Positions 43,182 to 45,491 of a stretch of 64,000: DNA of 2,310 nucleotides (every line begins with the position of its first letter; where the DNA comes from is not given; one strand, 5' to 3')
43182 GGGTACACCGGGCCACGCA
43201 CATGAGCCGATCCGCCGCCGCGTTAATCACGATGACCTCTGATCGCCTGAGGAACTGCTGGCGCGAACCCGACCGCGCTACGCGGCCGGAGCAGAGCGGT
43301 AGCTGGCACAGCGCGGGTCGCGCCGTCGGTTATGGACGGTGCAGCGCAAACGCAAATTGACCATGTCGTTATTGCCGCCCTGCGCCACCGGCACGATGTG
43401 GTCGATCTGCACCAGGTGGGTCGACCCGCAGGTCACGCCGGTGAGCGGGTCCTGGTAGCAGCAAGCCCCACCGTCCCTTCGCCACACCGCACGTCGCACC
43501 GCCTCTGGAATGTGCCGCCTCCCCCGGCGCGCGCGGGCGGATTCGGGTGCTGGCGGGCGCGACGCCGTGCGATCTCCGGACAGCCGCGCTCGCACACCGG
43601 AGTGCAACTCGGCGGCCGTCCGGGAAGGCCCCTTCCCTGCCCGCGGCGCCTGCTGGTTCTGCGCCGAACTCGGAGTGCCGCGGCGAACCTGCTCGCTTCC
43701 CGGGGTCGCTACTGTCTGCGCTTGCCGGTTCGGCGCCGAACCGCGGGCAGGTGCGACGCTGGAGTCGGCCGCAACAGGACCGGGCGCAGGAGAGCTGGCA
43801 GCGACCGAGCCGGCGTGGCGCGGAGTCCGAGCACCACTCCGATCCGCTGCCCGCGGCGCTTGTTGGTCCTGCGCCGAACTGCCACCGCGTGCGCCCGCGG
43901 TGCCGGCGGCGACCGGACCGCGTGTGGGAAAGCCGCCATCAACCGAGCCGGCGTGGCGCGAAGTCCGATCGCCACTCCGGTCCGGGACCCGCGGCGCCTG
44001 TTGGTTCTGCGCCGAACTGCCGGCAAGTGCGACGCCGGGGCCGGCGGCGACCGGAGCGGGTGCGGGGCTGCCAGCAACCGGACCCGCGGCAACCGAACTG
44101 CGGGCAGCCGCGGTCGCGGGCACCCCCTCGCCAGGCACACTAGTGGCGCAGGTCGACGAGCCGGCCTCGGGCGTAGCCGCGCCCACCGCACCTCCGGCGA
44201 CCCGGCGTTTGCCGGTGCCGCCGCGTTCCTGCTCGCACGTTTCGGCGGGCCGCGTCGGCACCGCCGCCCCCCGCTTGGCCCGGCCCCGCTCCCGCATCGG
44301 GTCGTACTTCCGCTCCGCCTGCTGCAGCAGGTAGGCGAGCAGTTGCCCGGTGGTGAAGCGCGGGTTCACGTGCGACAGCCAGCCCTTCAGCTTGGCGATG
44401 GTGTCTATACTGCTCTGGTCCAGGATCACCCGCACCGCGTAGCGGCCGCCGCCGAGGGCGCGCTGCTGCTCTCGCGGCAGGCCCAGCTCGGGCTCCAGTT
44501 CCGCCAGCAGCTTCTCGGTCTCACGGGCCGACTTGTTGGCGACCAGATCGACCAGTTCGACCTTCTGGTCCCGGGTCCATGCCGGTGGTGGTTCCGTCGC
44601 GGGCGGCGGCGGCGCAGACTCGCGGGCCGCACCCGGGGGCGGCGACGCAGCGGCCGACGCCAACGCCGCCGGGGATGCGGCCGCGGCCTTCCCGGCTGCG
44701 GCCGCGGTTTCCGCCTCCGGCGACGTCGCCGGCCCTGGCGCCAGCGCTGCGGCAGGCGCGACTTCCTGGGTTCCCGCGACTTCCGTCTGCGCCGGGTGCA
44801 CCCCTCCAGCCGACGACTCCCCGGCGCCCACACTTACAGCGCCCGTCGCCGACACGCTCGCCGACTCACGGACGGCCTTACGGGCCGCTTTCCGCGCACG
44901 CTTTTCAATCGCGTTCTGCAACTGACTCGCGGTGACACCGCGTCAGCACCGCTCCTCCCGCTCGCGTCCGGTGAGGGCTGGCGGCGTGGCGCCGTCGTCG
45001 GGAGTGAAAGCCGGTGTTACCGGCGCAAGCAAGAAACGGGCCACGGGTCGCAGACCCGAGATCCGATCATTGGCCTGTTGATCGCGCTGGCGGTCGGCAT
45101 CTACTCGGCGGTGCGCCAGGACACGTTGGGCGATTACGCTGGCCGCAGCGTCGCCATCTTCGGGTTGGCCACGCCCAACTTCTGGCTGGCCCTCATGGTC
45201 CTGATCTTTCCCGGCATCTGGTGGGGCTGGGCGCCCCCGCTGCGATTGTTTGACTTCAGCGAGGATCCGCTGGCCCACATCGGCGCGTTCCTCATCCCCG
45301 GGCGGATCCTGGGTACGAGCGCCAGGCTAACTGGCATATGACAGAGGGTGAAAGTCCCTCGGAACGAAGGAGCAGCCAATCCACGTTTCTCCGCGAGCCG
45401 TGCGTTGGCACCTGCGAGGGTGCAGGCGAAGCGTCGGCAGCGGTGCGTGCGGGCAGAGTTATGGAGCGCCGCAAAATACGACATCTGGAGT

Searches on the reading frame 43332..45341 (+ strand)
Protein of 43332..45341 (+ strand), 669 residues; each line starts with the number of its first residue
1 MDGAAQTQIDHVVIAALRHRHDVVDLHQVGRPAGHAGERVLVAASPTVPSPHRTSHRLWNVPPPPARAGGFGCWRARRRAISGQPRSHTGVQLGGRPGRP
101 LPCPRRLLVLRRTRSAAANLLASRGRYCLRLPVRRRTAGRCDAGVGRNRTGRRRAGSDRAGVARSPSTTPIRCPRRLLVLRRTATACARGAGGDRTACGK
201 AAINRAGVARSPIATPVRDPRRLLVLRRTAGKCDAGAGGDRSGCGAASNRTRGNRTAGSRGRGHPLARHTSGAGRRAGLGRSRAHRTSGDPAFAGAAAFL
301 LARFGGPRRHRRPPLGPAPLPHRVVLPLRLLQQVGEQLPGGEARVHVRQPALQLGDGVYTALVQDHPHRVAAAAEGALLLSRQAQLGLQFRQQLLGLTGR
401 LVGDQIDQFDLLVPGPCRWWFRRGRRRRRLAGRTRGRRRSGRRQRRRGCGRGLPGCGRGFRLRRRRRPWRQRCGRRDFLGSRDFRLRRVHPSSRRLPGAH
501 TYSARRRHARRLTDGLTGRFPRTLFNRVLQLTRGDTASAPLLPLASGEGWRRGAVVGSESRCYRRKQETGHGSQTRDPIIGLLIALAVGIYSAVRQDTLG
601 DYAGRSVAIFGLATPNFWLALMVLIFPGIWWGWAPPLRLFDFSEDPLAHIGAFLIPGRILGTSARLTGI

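Call 72: search_protein_families(library=pfam, proteins=[window:43332-45341:+], max_evalue=0.01)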
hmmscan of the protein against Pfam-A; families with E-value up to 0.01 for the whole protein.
window:43332-45341:+ (669 aa): 1 family
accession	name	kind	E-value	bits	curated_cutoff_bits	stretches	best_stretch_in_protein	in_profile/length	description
PF00528.27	BPD_transp_1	-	0.0019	18.4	26.4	1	586-635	2-55/184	Binding-protein-dependent transport system inner membrane component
